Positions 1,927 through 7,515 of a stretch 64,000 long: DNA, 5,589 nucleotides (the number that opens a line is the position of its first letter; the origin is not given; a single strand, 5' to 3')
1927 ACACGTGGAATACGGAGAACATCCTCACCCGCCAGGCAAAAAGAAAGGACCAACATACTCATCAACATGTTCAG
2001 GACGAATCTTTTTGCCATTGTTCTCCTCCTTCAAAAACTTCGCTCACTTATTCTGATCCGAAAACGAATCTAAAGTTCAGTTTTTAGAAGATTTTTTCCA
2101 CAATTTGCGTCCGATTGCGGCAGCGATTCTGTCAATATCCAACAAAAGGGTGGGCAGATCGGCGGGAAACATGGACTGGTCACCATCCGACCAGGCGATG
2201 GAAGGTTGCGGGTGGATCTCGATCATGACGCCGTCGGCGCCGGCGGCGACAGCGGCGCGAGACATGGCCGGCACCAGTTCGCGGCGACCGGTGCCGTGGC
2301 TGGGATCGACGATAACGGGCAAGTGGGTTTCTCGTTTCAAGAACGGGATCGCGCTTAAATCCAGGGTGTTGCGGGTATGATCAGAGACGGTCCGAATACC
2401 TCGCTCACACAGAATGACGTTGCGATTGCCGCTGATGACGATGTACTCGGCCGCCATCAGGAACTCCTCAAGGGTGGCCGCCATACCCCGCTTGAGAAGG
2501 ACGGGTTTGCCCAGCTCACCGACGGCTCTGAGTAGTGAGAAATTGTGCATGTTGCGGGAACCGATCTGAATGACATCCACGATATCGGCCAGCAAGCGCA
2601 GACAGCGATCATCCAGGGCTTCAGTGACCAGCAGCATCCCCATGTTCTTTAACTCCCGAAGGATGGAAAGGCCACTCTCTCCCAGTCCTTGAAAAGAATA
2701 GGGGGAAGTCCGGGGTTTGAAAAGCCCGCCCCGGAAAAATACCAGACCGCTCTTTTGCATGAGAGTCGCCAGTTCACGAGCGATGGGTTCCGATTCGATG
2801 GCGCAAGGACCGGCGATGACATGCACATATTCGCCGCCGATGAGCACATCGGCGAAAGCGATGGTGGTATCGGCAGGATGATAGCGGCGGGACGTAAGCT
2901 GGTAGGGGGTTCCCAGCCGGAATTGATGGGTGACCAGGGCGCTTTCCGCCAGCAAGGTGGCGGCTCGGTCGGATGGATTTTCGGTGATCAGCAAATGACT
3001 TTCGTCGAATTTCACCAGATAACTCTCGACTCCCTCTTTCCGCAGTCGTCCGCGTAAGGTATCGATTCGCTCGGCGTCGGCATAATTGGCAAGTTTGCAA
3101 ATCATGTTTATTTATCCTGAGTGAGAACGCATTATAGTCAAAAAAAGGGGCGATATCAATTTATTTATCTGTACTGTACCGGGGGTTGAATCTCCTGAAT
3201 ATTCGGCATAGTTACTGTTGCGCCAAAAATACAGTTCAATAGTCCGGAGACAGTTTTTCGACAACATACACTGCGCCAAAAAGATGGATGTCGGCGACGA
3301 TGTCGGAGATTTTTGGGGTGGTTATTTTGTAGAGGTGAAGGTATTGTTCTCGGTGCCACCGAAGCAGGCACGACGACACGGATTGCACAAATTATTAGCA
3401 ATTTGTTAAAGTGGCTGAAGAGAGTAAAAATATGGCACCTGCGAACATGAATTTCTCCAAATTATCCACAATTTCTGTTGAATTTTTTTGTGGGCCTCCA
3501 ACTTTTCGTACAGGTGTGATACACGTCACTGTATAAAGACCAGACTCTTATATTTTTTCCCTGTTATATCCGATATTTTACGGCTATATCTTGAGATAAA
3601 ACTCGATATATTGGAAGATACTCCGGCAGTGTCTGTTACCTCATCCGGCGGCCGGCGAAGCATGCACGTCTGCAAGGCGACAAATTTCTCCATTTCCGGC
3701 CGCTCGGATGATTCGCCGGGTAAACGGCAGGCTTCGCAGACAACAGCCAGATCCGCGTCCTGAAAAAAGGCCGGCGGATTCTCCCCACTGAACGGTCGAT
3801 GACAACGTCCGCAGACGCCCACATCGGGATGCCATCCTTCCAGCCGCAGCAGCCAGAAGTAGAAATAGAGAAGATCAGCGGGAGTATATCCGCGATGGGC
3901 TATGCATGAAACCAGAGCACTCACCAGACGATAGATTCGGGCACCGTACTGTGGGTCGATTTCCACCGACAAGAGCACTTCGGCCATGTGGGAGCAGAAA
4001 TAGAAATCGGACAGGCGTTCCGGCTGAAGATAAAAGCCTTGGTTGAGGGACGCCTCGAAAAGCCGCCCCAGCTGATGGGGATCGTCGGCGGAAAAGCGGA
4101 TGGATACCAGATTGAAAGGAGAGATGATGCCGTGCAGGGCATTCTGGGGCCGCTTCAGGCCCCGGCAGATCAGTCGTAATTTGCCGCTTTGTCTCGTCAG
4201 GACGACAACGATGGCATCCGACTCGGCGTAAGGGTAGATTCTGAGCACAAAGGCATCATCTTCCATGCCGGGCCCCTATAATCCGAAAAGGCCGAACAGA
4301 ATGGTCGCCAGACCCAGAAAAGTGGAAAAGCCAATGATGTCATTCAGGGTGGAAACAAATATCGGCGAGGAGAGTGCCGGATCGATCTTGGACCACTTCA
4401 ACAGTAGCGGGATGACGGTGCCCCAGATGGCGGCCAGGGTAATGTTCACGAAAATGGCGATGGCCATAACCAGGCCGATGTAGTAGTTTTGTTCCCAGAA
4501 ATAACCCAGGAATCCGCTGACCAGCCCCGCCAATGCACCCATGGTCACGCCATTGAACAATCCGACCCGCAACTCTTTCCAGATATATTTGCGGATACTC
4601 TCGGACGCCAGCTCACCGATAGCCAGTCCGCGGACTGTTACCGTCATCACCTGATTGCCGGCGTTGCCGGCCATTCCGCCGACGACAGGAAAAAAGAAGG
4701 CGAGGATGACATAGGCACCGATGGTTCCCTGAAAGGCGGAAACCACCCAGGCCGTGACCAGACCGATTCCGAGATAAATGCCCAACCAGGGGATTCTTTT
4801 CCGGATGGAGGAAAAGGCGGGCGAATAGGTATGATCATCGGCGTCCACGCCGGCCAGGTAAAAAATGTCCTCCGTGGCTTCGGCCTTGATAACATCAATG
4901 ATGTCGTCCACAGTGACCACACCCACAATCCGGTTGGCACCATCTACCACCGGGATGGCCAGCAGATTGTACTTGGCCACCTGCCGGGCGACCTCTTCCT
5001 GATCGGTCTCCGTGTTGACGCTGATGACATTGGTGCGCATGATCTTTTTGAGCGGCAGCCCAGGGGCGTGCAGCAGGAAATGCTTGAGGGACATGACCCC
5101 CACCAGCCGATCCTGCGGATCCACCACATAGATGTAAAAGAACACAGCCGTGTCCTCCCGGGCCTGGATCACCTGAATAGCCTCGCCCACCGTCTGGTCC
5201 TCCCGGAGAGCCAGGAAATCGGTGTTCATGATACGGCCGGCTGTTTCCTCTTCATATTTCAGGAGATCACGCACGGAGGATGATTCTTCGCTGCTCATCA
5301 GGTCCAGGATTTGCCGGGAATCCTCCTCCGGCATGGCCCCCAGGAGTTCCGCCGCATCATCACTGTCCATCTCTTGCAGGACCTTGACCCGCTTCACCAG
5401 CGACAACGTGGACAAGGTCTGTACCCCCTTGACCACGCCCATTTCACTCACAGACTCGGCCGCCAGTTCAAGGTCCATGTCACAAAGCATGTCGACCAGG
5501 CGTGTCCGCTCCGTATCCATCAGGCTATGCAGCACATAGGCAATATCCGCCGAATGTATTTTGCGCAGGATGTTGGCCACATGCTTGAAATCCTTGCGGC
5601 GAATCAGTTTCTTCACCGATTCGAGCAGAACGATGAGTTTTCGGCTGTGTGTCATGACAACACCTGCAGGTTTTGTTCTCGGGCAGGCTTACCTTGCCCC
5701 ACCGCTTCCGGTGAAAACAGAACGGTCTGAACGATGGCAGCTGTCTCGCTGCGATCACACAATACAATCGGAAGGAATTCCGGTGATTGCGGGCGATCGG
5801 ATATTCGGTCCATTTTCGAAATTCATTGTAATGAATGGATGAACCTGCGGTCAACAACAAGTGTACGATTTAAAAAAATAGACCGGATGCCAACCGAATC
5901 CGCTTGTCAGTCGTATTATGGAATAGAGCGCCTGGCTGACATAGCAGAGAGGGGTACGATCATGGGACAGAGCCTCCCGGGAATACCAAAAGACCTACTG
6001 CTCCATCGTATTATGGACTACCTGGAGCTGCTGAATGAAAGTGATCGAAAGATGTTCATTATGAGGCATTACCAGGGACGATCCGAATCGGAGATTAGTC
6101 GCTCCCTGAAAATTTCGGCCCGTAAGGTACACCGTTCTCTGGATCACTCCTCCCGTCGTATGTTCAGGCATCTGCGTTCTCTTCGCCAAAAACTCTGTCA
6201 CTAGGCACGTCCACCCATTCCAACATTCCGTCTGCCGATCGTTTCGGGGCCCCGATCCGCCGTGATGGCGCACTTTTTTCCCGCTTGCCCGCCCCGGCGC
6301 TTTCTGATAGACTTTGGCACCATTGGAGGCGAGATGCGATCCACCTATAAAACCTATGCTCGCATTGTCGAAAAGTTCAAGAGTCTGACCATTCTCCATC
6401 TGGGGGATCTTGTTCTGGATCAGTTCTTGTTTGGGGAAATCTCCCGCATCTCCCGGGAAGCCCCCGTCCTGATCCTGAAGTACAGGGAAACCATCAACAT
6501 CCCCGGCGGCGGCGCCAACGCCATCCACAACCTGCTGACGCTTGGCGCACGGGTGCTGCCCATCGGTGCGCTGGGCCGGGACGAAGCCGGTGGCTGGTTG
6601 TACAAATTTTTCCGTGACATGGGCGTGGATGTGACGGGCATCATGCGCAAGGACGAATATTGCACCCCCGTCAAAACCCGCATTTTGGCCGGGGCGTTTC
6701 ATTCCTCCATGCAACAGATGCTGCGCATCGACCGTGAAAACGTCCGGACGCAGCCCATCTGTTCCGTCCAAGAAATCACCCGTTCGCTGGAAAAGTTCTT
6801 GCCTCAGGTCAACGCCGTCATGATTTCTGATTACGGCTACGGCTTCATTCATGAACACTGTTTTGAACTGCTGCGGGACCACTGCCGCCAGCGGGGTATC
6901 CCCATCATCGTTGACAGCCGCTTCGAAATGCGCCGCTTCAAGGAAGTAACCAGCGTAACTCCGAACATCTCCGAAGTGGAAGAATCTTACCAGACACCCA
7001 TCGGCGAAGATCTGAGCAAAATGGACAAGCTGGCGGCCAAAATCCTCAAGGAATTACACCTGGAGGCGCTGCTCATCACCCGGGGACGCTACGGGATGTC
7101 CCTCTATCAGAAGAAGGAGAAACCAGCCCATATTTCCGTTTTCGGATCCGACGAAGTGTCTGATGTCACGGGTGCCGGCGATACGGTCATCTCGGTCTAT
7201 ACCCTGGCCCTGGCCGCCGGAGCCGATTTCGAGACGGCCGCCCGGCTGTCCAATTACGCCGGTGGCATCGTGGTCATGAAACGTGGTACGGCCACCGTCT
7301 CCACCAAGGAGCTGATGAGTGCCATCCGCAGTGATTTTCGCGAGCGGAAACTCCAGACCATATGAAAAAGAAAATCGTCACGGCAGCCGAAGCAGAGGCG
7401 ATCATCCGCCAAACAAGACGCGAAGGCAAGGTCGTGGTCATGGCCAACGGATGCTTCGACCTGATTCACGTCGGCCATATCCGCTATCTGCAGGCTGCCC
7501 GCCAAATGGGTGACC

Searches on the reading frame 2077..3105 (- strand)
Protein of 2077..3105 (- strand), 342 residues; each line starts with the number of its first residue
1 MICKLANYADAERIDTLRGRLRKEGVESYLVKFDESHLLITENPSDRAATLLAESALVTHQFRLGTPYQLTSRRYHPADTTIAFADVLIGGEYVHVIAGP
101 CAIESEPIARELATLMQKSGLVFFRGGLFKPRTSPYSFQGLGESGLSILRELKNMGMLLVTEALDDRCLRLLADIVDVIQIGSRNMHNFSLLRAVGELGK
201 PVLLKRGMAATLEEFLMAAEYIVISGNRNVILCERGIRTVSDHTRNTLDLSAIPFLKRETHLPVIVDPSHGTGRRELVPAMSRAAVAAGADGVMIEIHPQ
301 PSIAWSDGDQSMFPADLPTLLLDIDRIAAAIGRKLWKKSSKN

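Call 10: search_protein_families(library=pfam, proteins=[window:2077-3105:-], max_evalue=0.001)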
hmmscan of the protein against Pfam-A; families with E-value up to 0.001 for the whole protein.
window:2077-3105:- (342 aa): 2 families
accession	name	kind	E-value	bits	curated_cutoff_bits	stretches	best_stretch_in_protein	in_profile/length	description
PF00793.26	DAHP_synth_1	-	3.4e-73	246.3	25.5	1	86-320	9-257/270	DAHP synthetase I family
PF03102.20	NeuB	-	1.6e-10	41.3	22.1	1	150-334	63-239/241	NeuB family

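Call 13: find_encoding_contigs(protein=window:2077-3105:-, flank=10000, max_places=6)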
Protein window:2077-3105:- (342 aa): 1 contig read that carries it; 1 place shown.
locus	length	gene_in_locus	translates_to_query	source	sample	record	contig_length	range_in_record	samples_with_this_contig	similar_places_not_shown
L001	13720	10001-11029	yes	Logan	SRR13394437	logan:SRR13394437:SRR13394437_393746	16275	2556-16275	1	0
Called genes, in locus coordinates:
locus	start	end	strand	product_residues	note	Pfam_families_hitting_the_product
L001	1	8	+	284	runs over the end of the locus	-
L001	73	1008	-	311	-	PF13641:Glyco_tranf_2_3, PF00535:Glycos_transf_2, PF10111:Glyco_tranf_2_2 (faint)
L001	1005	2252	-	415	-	PF13439:Glyco_transf_4, PF13579:Glyco_trans_4_4, PF20706:GT4-conflict (weak), PF00534:Glycos_transf_1, PF13692:Glyco_trans_1_4, PF13524:Glyco_trans_1_2 (weak)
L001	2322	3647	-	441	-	PF00005:ABC_tran, PF14524:Wzt_C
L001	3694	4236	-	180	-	PF04191:PEMT, PF01222:ERG4_ERG24 (weak)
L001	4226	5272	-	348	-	PF01075:Glyco_transf_9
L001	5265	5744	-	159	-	PF01467:CTP_transf_like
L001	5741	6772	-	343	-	PF00294:PfkB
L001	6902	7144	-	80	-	PF08281:Sigma70_r4_2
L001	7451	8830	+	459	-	PF03448:MgtE_N, PF00571:CBS, PF01769:MgtE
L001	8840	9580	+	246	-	PF11967:RecO_N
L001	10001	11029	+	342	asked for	PF00793:DAHP_synth_1, PF03102:NeuB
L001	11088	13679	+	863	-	-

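Call 68: search_protein_families(library=ncbifam, proteins=[window:2077-3105:-], max_evalue=0.1)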
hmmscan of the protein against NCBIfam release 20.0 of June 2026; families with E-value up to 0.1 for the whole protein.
window:2077-3105:- (342 aa): 13 families
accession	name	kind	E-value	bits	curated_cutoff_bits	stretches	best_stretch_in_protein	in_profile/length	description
NF006421.0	PRK08673.1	subfamily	2.1e-122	408.6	335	1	1-334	1-336/338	3-deoxy-7-phosphoheptulonate synthase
TIGR01361.1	DAHP_synth_Bsub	equivalog_domain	1.5e-106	355.6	267.75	1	70-321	2-254/260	3-deoxy-7-phosphoheptulonate synthase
NF009239.0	PRK12595.1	equivalog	1.9e-101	339.6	279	1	70-313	95-339/360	bifunctional 3-deoxy-7-phosphoheptulonate synthase/chorismate mutase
NF009933.0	PRK13396.1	subfamily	6.8e-96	321.3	486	1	55-334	57-344/352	3-deoxy-7-phosphoheptulonate synthase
NF041229.1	BagF_FevY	exception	1.3e-88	297.5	700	1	58-320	55-318/340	phospho-2-dehydro-3-deoxyheptonate aldolase BagF/FevY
TIGR01362.1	KDO8P_synth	equivalog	3.9e-32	111.5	314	1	94-330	3-255/258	3-deoxy-8-phosphooctulonate synthase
NF003543.0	PRK05198.1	equivalog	5.5e-31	107.6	242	1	93-330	17-270/273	3-deoxy-8-phosphooctulonate synthase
NF009109.0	PRK12457.1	equivalog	4.3e-17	62.3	457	1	131-327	60-268/281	3-deoxy-8-phosphooctulonate synthase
TIGR03569.1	NeuB_NnaB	equivalog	1.7e-08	33.9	399.65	1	150-338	83-264/329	N-acetylneuraminate synthase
TIGR03586.1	PseI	equivalog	3.1e-06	26.6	340.25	1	149-340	83-266/327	pseudaminic acid synthase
NF009395.0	PRK12755.1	subfamily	0.00013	20.8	343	1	123-208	92-191/355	3-deoxy-7-phosphoheptulonate synthase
TIGR00034.1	aroFGH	equivalog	0.004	16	173.2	0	147-207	123-183/342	3-deoxy-7-phosphoheptulonate synthase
NF058624.1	RSAMHdlseTHET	equivalog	0.062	12.9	350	1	251-291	53-93/250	(R)-S-adenosyl-L-methionine hydrolase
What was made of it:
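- The small sigma-like protein scores below every curated cut-off (call 68).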

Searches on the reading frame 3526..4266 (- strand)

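Call 10: search_protein_families(library=pfam, proteins=[window:3526-4266:-], max_evalue=0.001)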
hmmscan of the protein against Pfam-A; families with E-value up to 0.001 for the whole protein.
window:3526-4266:- (246 aa): 2 families
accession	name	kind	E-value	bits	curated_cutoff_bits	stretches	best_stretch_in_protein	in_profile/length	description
PF11967.14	RecO_N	-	7.1e-16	58.5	27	1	2-76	5-78/80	Recombination protein O N terminal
PF02565.21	RecO_C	-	3.1e-05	24.2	22.1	1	85-185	4-100/157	Recombination protein O C terminal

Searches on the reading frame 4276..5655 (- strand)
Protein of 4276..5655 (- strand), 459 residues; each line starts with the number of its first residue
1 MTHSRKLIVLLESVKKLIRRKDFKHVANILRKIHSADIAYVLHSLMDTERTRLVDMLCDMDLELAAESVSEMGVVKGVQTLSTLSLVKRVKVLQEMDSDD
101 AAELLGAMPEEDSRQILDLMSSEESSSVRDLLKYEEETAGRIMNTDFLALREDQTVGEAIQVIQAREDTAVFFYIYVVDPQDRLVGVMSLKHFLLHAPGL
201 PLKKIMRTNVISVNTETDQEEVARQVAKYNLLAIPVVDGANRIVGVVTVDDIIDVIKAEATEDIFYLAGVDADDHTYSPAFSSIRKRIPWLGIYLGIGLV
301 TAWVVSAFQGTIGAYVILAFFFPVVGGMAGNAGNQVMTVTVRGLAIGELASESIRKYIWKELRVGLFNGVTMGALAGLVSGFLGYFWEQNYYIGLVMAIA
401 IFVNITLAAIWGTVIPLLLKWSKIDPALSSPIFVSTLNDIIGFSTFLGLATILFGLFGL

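Call 10: search_protein_families(library=pfam, proteins=[window:4276-5655:-], max_evalue=0.001)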
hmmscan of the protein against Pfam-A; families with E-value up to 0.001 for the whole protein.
window:4276-5655:- (459 aa): 3 families
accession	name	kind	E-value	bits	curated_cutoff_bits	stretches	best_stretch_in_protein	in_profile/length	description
PF01769.21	MgtE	-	5.5e-33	114.3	27.6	1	323-449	2-125/125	Divalent cation transporter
PF00571.33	CBS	-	5.8e-22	78.2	24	2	203-257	2-56/57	CBS domain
PF03448.22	MgtE_N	-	2.3e-17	63.8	25.9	1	33-137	1-102/102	MgtE intracellular N domain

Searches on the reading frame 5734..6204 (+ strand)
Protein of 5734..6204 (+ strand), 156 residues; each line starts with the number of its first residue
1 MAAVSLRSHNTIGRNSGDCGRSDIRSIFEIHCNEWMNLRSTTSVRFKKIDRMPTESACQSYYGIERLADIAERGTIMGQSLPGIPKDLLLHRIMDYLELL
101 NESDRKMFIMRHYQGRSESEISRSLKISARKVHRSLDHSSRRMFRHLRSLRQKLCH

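Call 10: search_protein_families(library=pfam, proteins=[window:5734-6204:+], max_evalue=0.001)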
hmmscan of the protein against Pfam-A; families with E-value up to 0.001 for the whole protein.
window:5734-6204:+ (156 aa): 2 families
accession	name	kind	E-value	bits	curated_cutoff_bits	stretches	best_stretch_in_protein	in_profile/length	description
PF08281.18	Sigma70_r4_2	-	1.1e-07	31.8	25.7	1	91-136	2-47/54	Sigma-70, region 4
PF04545.22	Sigma70_r4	-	0.00097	19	24.1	0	97-134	2-39/50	Sigma-70, region 4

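Call 68: search_protein_families(library=ncbifam, proteins=[window:5734-6204:+], max_evalue=0.1)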
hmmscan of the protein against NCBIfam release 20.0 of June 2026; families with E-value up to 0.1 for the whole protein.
window:5734-6204:+ (156 aa): 24 families
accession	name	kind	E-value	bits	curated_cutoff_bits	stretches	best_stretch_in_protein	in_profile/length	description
NF005385.0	PRK06930.1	subfamily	1.2e-06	28.3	136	1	92-152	107-167/170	positive control sigma-like factor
TIGR02985.1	Sig70_bacteroi1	subfamily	1.4e-06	28.7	126.4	1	44-141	60-156/162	RNA polymerase sigma-70 factor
TIGR02937.1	sigma70-ECF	superfamily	1.7e-06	27.8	42.9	1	90-137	108-155/165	sigma-70 family RNA polymerase sigma factor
TIGR02983.1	SigE-fam_strep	subfamily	1.9e-05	24.6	141.55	1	91-143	102-154/162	SigE family RNA polymerase sigma factor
TIGR02999.1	Sig-70_X6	subfamily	0.00038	20.4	126.15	1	89-147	124-182/183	ECF-type sigma factor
TIGR02980.1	SigBFG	subfamily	0.00069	19.4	234.35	1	93-143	172-222/227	SigB/SigF/SigG family RNA polymerase sigma factor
NF009172.0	PRK12519.1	subfamily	0.00071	19.2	222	1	48-151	92-189/194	RNA polymerase sigma factor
NF058625.1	sigma_PG0214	equivalog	0.0011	18.7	130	1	91-139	105-153/170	GFO_1088 family ECF-type sigma factor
TIGR02984.1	Sig-70_plancto1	subfamily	0.0011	18.6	183.75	1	91-154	132-188/189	RNA polymerase sigma-70 factor, Planctomycetaceae-specific subfamily 1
TIGR02950.1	SigM_subfam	subfamily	0.0018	18.1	147.95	1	90-143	101-154/159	RNA polymerase sigma factor, SigM family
NF009179.0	PRK12527.1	equivalog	0.0021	18.2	162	1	90-140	96-146/159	RNA polymerase sigma factor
NF007216.0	PRK09638.1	equivalog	0.0032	17.3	194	1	91-147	118-174/180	RNA polymerase sigma factor SigY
NF006071.0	PRK08215.1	equivalog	0.0064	16.1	372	1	94-138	204-248/258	RNA polymerase sporulation sigma factor SigG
TIGR03209.1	P21_Cbot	equivalog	0.0074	16.2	138.35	1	93-133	101-141/142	botulinum neurotoxin transcription-activating sigma factor BotR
NF040705.1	sigma_mbnA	exception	0.0078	15.9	350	1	95-139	106-150/272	methanobactin precursor domain-containing sigma factor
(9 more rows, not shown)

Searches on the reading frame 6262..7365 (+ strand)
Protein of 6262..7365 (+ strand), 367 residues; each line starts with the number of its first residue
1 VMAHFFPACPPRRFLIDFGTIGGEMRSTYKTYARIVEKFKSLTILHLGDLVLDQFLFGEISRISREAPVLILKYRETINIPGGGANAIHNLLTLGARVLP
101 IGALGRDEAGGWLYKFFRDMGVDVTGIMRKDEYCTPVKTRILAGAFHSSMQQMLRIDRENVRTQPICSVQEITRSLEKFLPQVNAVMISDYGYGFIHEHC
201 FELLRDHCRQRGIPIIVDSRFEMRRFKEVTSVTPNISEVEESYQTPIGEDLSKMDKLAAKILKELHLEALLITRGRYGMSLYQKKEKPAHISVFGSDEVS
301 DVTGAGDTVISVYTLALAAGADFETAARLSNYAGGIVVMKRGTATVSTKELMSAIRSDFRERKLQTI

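Call 10: search_protein_families(library=pfam, proteins=[window:6262-7365:+], max_evalue=0.001)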
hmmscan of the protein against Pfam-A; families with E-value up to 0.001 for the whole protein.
window:6262-7365:+ (367 aa): 2 families
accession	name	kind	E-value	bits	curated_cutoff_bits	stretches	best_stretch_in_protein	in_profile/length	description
PF00294.29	PfkB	-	5.2e-31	108.5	25.8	1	78-346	32-298/302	pfkB family carbohydrate kinase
PF08543.17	Phos_pyr_kin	-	3.6e-05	23.7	27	1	225-328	116-222/246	Phosphomethylpyrimidine kinase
